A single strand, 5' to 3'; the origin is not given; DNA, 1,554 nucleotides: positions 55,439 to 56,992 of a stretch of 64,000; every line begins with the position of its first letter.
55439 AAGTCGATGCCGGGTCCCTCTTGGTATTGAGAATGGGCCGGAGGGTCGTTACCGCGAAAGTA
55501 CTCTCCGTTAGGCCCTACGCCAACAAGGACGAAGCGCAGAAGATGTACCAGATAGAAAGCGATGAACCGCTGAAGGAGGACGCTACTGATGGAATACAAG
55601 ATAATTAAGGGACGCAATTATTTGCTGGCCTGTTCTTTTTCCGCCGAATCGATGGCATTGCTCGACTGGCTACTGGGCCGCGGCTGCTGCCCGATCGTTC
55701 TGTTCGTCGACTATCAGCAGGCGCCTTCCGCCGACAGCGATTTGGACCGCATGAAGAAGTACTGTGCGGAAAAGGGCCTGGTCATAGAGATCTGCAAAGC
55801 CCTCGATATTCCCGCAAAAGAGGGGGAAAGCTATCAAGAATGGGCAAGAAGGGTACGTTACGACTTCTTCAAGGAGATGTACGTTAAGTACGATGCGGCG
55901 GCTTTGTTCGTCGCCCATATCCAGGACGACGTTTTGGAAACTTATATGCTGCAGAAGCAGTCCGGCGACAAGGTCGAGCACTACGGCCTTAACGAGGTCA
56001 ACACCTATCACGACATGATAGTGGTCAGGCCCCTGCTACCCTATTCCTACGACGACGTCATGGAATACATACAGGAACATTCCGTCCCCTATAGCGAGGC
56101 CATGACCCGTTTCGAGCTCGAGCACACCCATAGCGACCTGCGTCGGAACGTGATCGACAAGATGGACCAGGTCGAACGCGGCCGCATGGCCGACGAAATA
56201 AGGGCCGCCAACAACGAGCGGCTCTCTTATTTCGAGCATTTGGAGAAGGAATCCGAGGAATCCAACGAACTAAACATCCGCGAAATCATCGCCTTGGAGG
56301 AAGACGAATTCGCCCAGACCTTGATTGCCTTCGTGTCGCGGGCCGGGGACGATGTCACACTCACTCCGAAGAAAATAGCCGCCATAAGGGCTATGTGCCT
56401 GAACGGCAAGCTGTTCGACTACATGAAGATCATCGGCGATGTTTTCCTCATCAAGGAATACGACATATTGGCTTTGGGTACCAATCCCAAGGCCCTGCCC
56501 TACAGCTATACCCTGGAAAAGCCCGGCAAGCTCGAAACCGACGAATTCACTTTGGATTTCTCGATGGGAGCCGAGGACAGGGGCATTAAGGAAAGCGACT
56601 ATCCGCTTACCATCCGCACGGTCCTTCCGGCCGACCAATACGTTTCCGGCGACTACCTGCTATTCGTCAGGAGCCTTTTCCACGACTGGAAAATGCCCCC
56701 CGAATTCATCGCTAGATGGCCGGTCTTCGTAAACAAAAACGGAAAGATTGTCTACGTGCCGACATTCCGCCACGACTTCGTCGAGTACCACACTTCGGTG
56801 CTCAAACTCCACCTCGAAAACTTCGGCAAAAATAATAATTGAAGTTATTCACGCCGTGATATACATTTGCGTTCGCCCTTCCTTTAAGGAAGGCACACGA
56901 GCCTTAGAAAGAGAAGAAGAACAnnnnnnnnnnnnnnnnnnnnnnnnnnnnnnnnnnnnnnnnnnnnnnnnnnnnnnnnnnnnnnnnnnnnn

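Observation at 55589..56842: TilS homolog whose PP-loop is SFSAES, not SGGxDS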

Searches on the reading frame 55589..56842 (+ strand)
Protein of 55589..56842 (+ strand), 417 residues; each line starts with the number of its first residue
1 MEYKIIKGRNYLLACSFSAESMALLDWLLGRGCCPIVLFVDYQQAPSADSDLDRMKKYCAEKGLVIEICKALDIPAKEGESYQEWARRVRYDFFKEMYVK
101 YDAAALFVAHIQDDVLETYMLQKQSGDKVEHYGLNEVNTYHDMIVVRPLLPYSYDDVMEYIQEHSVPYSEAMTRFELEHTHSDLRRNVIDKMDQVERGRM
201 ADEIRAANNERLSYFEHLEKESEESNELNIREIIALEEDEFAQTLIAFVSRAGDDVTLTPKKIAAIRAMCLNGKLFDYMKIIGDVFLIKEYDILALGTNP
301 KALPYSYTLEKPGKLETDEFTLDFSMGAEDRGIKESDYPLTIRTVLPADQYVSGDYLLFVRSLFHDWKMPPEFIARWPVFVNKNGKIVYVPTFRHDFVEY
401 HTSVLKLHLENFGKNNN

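Call 3: search_protein_families(library=pfam, proteins=[window:55589-56842:+], max_evalue=0.1)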
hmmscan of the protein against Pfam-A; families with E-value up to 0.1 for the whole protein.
window:55589-56842:+ (417 aa): 3 families
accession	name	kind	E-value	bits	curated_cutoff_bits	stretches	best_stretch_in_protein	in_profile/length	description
PF01171.26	ATP_bind_3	-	5e-29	101.8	27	1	11-185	2-180/182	PP-loop family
PF01507.26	PAPS_reduct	-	0.0031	18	22.5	1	100-170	88-158/175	Phosphoadenosine phosphosulfate reductase domain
PF10412.15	TrwB_AAD_bind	-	0.037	13.4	20.5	1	170-260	137-221/387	Type IV secretion-system coupling protein DNA-binding domain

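Call 4: search_protein_families(library=ncbifam, proteins=[window:55589-56842:+], max_evalue=0.1)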
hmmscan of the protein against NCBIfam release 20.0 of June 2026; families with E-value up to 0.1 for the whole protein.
window:55589-56842:+ (417 aa): 5 families
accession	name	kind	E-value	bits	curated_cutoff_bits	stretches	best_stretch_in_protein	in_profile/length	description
TIGR02432.1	lysidine_TilS_N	equivalog_domain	3.6e-27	95.5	93.6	1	11-189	2-188/189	tRNA lysidine(34) synthetase TilS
NF007942.0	PRK10660.1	equivalog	6.1e-06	25.3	606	1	38-193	52-204/439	tRNA lysidine(34) synthetase TilS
NF007972.0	PRK10696.1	equivalog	0.00015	21.2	272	1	78-192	119-229/295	tRNA 2-thiocytidine(32) synthetase TtcA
TIGR00434.1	cysH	subfamily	0.00039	20.4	165.1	1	9-170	14-173/214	phosophoadenylyl-sulfate reductase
NF002537.0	PRK02090.1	equivalog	0.0036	16.9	154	0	136-170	164-198/244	phosphoadenylyl-sulfate reductase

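Call 6: find_homologous_proteins(query=window:55589-56842:+, max_evalue=0.001)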
Query window:55589-56842:+ (417 aa): 637 proteins with E <= 0.001 among 4063 candidates; the best 120 are listed.
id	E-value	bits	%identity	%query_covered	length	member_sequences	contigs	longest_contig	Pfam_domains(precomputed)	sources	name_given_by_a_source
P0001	4.0e-283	957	100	100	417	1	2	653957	PF01171.27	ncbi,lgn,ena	-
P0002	1.9e-209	714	76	99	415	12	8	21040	PF01171.27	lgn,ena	-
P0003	4.8e-197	673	69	100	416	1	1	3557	PF01171.27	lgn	-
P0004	6.3e-194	663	67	100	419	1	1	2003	PF01171.27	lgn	-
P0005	6.6e-170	584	62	98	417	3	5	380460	PF01507.26,PF01171.27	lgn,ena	-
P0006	2.0e-147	510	54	98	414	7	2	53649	PF01171.27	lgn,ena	-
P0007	4.4e-130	453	50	99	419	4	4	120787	PF01171.27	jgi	jgi:tRNA(Ile)-lysidine synthetase-like protein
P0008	1.4e-128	448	49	98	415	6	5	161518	PF01171.27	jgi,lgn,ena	jgi:tRNA(Ile)-lysidine synthase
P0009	2.6e-128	447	50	99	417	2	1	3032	PF01171.27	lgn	-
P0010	3.4e-126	440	50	100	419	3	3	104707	PF01171.27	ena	-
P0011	7.8e-125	435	48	98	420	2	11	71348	PF01171.27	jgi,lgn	jgi:tRNA(Ile)-lysidine synthetase-like protein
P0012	1.1e-124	435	49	96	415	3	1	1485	PF01171.27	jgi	-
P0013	4.5e-122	426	49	96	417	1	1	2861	PF01171.27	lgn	-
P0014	2.7e-121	424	48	96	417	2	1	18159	PF01171.27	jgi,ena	-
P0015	3.7e-119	417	48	98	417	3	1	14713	PF01171.27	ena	-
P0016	1.7e-118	415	47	100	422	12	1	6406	PF01171.27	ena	-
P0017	1.3e-117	412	47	98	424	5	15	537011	PF01171.27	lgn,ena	-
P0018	2.5e-117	411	48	98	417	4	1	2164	PF01171.27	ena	-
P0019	5.9e-117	409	47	99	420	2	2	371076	PF01171.27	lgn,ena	-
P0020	6.7e-117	409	48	98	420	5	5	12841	PF01171.27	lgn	-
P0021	8.0e-117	409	47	96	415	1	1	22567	PF01171.27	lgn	-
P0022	9.6e-117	409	48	98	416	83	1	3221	PF01171.27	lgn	-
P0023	1.2e-116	408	48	96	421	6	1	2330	PF01171.27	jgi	jgi:tRNA(Ile)-lysidine synthetase-like protein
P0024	2.1e-116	408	45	98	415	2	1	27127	PF01171.27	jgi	jgi:tRNA(Ile)-lysidine synthase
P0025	2.1e-116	408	45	99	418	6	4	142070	PF01171.27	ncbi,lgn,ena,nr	ncbi:MAG: tRNA lysidine(34) synthetase TilS [Bacilli bacterium]|nr:tRNA lysidine(34) synthetase TilS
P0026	5.2e-116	406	46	98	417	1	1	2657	PF01171.27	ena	-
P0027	5.2e-116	406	48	98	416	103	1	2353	PF01171.27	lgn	-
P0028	1.3e-115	405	46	98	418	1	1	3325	PF01171.27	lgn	-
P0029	1.3e-115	405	48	99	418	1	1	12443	PF01507.26,PF01171.27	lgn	-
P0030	1.3e-115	405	46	98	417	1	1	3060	PF01171.27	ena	-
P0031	1.7e-115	405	46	98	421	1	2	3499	PF01171.27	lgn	-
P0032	5.3e-115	403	47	99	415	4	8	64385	PF01171.27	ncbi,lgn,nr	ncbi:MAG: ATP-binding protein [Bacilli bacterium]|nr:ATP-binding protein [Bacilli bacterium] MDY6430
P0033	5.6e-115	403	45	99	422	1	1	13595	PF01171.27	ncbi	-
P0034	7.3e-115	403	46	98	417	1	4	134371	PF01171.27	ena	-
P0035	7.9e-115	402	46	98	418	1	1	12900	PF01171.27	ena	-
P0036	9.5e-115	402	46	98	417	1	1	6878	PF01171.27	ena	-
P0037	1.1e-114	402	46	99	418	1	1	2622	PF01171.27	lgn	-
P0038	1.3e-114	402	47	98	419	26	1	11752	PF01171.27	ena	-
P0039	1.3e-114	402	46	98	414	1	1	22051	PF01171.27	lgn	-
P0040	1.5e-114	401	47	99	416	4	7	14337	PF01171.27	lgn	-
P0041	1.9e-114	401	46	98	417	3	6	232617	PF01171.27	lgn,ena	-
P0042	1.9e-114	401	46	98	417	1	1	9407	PF01171.27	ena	-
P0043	2.6e-114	401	48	94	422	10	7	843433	PF01171.27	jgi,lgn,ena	jgi:tRNA(Ile)-lysidine synthetase-like protein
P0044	3.4e-114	400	47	96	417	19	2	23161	PF01507.26,PF01171.27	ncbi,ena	-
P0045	3.5e-114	400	47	99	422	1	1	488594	PF01171.27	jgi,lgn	-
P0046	3.5e-114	400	48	96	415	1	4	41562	PF01171.27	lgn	-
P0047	5.0e-114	400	46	98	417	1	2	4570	PF01171.27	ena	-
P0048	6.5e-114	399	47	98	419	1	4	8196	PF01171.27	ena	-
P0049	6.7e-114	399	46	98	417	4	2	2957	PF01171.27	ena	-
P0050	7.7e-114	399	44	99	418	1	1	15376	PF01171.27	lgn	-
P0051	1.2e-113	399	47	98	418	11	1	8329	PF01171.27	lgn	-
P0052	1.3e-113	398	46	98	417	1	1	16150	PF01171.27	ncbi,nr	ncbi:MAG: tRNA lysidine(34) synthetase TilS [Bacilli bacterium]|nr:tRNA lysidine(34) synthetase TilS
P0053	1.5e-113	398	48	98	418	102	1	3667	PF01171.27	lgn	-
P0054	1.6e-113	398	45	99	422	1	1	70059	PF01171.27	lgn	-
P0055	1.7e-113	398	47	98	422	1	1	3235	PF01171.27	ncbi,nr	ncbi:MAG: tRNA lysidine(34) synthetase TilS [Bacilli bacterium]|nr:tRNA lysidine(34) synthetase TilS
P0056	6.9e-113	396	47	96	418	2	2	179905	PF01171.27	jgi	jgi:tRNA(Ile)-lysidine synthase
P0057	1.1e-112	395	46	98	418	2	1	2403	PF01171.27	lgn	-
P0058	1.4e-112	395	43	99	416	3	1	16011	PF01171.27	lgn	-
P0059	1.5e-112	395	46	99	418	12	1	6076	PF01171.27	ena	-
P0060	1.8e-112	395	47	96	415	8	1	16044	PF01171.27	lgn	-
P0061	4.3e-112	393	46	96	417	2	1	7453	PF01507.26,PF01171.27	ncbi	-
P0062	4.4e-112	393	46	99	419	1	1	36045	PF01171.27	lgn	-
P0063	4.6e-112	393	45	99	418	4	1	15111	PF01171.27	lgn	-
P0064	9.6e-112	392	47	99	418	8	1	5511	PF01171.27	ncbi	-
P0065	1.1e-111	392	46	99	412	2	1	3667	PF01171.27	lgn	-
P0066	1.8e-111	391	45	99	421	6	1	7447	PF01171.27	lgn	-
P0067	4.1e-111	390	44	99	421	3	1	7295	PF01171.27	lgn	-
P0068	6.0e-111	390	46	98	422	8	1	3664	PF01171.27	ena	-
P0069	7.2e-111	389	44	99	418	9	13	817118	PF01171.27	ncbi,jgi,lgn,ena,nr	ncbi:MAG: tRNA lysidine(34) synthetase TilS [Erysipelotrichaceae bacterium]|nr:tRNA lysidine(34) syn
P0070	7.4e-111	389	45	96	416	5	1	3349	PF01507.26,PF01171.27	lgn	-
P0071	7.5e-111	389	47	98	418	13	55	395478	PF01171.27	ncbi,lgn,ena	-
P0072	7.5e-111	389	45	98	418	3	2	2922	PF01171.27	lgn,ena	-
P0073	7.7e-111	389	46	94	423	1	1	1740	PF01507.26,PF01171.27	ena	-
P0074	7.8e-111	389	44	98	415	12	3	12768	PF01507.26,PF01171.27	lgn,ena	-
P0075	9.5e-111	389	43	99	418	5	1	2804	PF01171.27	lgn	-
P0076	1.5e-110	388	44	99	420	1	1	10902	PF01171.27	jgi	jgi:bifunctional protein TilS/HprT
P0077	1.6e-110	388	44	99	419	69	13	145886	PF01507.26,PF01171.27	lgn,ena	-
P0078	3.2e-110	387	44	99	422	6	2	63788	PF01507.26,PF01171.27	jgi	jgi:tRNA(Ile)-lysidine synthetase-like protein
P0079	3.2e-110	387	45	98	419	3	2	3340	PF01171.27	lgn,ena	-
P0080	3.2e-110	387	44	98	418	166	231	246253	PF01171.27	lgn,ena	-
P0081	4.0e-110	387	45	98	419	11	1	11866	PF01171.27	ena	-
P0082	8.6e-110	386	45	98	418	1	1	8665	PF01171.27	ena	-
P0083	1.2e-109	385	45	98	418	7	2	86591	PF01171.27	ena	-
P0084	2.4e-109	384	45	98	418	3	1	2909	PF01171.27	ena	-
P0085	5.3e-109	383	45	99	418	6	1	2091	PF01171.27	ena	-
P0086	4.1e-108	380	44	98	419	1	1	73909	PF01171.27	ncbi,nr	ncbi:MAG: tRNA lysidine(34) synthetase TilS [Bacilli bacterium]|nr:tRNA lysidine(34) synthetase TilS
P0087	4.2e-108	380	44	99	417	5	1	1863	PF01171.27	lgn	-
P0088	7.8e-108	379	42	98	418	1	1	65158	PF01171.27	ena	-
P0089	7.8e-108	379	42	98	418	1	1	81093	PF01171.27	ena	-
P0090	1.0e-107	379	45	99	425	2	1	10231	PF01171.27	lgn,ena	-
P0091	1.0e-107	379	44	99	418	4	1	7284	PF01171.27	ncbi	-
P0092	1.1e-107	379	43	98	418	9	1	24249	PF01171.27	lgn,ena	-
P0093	1.4e-107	379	46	98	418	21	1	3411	PF01171.27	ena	-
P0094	1.6e-107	378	44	98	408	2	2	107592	PF01171.27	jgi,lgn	jgi:tRNA(Ile)-lysidine synthase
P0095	2.9e-107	378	43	98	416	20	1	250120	PF01171.27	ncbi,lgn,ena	-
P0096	2.9e-107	377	44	98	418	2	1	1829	PF01171.27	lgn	-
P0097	3.2e-107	377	45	98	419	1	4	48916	PF01171.27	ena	-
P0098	6.7e-107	376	44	98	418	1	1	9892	PF01171.27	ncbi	-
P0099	7.4e-107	376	44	99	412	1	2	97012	PF01171.27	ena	-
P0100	9.4e-107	376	42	98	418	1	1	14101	PF01171.27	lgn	-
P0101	1.1e-106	376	44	96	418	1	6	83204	PF01171.27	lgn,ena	-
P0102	1.3e-106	375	43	96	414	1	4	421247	PF01171.27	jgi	-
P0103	1.9e-106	375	44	98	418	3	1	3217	PF01171.27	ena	-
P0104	1.9e-106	375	44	98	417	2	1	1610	PF01171.27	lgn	-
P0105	2.6e-106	374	44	96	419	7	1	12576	PF01171.27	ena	-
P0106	3.5e-106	374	44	98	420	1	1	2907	PF01171.27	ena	-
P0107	3.7e-106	374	42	98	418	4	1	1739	PF01171.27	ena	-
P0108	3.9e-106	374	44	96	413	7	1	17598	PF01171.27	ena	-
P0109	8.2e-106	373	45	96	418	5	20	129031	PF01171.27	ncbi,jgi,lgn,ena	-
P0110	1.2e-105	372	43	98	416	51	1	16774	PF01171.27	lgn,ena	-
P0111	1.8e-105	372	42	98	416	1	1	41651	PF01171.27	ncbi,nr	ncbi:MAG: tRNA lysidine(34) synthetase TilS [Bacilli bacterium]|nr:tRNA lysidine(34) synthetase TilS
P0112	2.4e-105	371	43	99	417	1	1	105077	PF01171.27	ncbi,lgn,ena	-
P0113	3.5e-105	371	45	99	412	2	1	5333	PF01171.27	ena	-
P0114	3.8e-105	371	43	99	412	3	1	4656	PF01171.27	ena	-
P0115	2.8e-104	368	42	98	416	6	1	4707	PF01171.27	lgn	-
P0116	6.6e-104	366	43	99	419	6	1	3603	PF01171.27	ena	-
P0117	8.2e-104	366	44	96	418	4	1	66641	PF01171.27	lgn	-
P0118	9.3e-104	366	44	96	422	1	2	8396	PF01171.27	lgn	-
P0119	1.6e-103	365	42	99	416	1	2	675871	PF01171.27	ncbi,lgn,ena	-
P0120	2.0e-103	365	42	98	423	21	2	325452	PF01171.27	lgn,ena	-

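Call 8: search_solved_structures(query=window:55589-56842:+, max_evalue=0.01, show_alignments=3)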
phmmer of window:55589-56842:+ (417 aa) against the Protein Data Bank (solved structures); distinct sequences matched with E-value up to 0.01: 3.
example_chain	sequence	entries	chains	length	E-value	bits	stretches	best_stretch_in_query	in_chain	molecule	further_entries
3a2k_A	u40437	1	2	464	9.7e-14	54.6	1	36-396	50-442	tRNA(Ile)-lysidine synthase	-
1wy5_A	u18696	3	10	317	2.3e-06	30.3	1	4-220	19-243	Hypothetical UPF0072 protein AQ_1887 | tRNA(Ile)-lysidine synthase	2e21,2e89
1ni5_A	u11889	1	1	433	0.0039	19.7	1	6-193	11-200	Putative cell cycle protein mesJ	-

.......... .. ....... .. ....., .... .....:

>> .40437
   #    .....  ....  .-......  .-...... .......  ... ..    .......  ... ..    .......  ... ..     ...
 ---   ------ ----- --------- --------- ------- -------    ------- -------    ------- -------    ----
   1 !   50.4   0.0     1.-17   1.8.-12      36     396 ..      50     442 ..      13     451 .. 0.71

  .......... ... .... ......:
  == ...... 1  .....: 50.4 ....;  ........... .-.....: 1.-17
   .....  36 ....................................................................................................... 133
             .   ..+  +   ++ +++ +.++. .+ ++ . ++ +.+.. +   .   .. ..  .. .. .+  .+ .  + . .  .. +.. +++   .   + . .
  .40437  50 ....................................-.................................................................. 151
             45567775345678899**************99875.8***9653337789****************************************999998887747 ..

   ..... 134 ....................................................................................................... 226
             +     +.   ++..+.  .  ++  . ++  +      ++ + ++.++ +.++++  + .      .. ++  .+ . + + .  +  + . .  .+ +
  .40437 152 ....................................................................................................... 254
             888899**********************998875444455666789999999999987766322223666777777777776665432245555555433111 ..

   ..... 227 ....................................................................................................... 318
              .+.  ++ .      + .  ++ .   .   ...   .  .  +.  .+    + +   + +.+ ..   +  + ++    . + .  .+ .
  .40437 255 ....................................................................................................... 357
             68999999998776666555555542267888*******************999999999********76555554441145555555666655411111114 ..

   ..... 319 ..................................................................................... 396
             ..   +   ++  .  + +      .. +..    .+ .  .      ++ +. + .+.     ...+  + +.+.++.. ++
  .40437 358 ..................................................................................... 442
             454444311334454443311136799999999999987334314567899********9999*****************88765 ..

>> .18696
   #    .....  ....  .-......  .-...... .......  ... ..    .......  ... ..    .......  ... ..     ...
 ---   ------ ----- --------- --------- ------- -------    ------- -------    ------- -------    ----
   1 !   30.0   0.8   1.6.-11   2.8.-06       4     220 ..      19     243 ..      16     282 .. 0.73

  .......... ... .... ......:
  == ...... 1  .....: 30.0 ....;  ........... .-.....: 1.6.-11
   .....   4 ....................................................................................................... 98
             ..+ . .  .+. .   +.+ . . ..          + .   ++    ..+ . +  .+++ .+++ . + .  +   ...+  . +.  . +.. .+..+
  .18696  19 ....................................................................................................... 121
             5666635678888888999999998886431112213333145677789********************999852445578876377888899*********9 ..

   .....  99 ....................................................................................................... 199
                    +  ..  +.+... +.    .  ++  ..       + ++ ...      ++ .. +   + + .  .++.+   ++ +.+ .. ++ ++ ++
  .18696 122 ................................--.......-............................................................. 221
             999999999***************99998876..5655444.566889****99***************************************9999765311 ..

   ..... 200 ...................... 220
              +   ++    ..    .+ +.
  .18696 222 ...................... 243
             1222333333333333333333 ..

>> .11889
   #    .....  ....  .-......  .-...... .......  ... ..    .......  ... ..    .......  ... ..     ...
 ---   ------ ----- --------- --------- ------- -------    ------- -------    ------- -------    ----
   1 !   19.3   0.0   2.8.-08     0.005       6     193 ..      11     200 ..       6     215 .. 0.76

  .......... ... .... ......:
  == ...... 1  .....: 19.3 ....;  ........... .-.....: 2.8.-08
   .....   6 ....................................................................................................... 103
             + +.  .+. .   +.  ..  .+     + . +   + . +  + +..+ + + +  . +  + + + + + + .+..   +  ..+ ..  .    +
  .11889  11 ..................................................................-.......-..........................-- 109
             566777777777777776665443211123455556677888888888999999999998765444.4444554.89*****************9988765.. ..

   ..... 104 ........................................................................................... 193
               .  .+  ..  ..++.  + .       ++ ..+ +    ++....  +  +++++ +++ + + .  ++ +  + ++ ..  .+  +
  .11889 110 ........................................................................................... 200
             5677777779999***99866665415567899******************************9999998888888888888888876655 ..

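Call 9: find_encoding_contigs(protein=P0001, flank=10000, max_places=3)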
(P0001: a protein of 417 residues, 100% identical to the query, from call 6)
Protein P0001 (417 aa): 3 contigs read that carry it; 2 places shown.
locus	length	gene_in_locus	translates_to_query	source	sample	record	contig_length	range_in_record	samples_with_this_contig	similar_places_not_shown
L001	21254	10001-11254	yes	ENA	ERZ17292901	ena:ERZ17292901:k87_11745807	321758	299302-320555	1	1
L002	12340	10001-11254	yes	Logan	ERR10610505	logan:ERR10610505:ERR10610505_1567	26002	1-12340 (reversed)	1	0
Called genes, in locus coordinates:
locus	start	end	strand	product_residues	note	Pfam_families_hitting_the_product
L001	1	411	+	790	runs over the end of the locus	-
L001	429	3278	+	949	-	-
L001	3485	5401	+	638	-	-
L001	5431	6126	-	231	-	PF00005:ABC_tran, PF13304:AAA_21 (faint)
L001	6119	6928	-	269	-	-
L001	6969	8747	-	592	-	PF02837:Glyco_hydro_2_N, PF22666:Glyco_hydro_2_N2, PF00703:Glyco_hydro_2 (weak), PF02836:Glyco_hydro_2_C (weak)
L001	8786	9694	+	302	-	PF02311:AraC_binding, PF00165:HTH_AraC (weak), PF12833:HTH_18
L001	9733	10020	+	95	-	PF01479:S4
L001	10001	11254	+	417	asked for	PF01171:ATP_bind_3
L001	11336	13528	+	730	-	PF00004:AAA, PF17862:AAA_lid_3, PF01434:Peptidase_M41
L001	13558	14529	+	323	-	PF01207:Dus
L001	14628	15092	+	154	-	-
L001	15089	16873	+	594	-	PF00664:ABC_membrane, PF00005:ABC_tran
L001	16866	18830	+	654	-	PF00664:ABC_membrane, PF00005:ABC_tran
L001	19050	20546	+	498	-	PF01336:tRNA_anti-codon, PF00152:tRNA-synt_2, PF01409:tRNA-synt_2d (faint)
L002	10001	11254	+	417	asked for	PF01171:ATP_bind_3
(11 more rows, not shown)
